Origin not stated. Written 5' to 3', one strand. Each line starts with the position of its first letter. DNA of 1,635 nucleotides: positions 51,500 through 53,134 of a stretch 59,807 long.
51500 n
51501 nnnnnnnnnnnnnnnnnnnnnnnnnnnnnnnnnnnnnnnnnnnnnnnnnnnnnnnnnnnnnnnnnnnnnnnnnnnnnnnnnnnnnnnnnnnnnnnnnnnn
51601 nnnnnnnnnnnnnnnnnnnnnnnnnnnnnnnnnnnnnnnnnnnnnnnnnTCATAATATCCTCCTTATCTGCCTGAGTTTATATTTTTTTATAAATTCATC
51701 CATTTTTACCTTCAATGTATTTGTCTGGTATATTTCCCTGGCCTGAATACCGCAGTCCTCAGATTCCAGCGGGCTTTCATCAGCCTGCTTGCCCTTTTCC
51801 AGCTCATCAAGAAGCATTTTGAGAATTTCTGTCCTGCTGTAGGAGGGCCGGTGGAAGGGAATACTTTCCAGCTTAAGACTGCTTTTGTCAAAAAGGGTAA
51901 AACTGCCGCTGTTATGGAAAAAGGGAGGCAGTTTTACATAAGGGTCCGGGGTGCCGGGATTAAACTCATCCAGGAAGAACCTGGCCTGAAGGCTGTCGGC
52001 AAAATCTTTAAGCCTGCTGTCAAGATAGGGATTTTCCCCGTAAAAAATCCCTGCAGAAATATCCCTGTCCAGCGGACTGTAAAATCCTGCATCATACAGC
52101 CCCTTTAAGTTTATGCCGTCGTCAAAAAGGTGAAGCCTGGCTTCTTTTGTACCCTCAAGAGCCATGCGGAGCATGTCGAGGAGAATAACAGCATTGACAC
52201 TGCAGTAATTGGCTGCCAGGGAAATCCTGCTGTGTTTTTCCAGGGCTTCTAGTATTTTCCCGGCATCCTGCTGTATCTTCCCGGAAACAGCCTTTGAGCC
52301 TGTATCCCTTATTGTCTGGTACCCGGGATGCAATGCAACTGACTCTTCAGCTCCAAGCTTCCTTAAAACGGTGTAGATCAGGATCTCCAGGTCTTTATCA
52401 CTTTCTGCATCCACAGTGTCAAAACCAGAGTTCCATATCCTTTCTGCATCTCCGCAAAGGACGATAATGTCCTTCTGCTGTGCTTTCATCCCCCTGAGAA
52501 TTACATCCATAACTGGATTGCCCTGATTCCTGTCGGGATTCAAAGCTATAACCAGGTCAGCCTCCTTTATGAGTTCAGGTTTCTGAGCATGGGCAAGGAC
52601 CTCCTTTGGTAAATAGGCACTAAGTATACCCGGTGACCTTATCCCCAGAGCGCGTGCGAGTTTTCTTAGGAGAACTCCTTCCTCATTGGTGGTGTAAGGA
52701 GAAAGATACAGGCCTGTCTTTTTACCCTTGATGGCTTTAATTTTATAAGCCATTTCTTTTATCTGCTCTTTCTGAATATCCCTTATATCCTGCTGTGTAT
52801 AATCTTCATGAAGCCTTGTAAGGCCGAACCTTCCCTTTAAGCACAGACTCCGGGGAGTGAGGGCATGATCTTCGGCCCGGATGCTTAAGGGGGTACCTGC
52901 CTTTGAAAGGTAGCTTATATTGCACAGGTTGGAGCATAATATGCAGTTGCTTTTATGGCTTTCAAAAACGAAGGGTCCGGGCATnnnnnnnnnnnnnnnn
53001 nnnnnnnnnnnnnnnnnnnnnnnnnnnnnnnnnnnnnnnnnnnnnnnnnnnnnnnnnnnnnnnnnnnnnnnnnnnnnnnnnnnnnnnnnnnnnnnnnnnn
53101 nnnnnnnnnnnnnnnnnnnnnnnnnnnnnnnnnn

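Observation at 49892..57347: One operon couples a NuoEF-type (Bfu/Stn-like) bifurcation module to EtfBA, with no substrate dehydrogenase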

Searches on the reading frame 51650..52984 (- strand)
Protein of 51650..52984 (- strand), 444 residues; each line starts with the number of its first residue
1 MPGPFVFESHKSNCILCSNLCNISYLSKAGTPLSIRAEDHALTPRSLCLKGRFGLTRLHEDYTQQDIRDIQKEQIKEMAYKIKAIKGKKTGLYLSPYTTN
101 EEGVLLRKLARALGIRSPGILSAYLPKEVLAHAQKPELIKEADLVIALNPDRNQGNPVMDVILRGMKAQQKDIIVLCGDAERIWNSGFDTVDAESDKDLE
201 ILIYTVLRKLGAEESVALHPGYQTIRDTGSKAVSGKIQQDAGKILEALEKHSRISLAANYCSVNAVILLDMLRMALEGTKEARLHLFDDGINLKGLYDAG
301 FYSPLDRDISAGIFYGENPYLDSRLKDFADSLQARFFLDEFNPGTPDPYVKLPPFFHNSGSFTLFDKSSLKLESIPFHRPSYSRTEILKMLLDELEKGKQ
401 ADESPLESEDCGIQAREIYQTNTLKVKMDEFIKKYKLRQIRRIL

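Call 51: search_solved_structures(query=window:51650-52804:-, max_evalue=10, show_alignments=2)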
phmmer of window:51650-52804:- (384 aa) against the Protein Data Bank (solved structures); distinct sequences matched with E-value up to 10: 1.
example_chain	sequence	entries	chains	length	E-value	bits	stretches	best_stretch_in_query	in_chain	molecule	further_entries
2fug_3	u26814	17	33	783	0.81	12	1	21-88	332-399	NADH-quinone oxidoreductase chain 3 | NADH-QUINONE OXIDOREDUCTASE SUBUNIT 3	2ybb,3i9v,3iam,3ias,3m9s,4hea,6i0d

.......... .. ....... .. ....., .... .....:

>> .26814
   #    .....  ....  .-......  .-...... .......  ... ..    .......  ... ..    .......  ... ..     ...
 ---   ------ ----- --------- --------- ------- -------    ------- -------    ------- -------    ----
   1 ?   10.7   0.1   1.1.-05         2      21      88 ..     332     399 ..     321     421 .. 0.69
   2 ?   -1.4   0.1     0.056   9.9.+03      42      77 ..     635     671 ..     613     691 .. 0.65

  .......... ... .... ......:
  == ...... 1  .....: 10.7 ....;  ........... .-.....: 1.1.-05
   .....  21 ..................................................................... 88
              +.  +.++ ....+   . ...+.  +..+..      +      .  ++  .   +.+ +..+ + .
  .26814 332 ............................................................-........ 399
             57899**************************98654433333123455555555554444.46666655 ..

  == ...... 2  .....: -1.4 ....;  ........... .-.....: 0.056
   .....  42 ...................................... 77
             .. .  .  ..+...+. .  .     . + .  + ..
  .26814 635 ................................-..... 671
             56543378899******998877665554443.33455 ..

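Call 52: find_homologous_proteins(query=window:51650-52984:-, max_evalue=0.001)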
Query window:51650-52984:-: 8000 candidates shared short words with the query, none scored E <= 0.001.
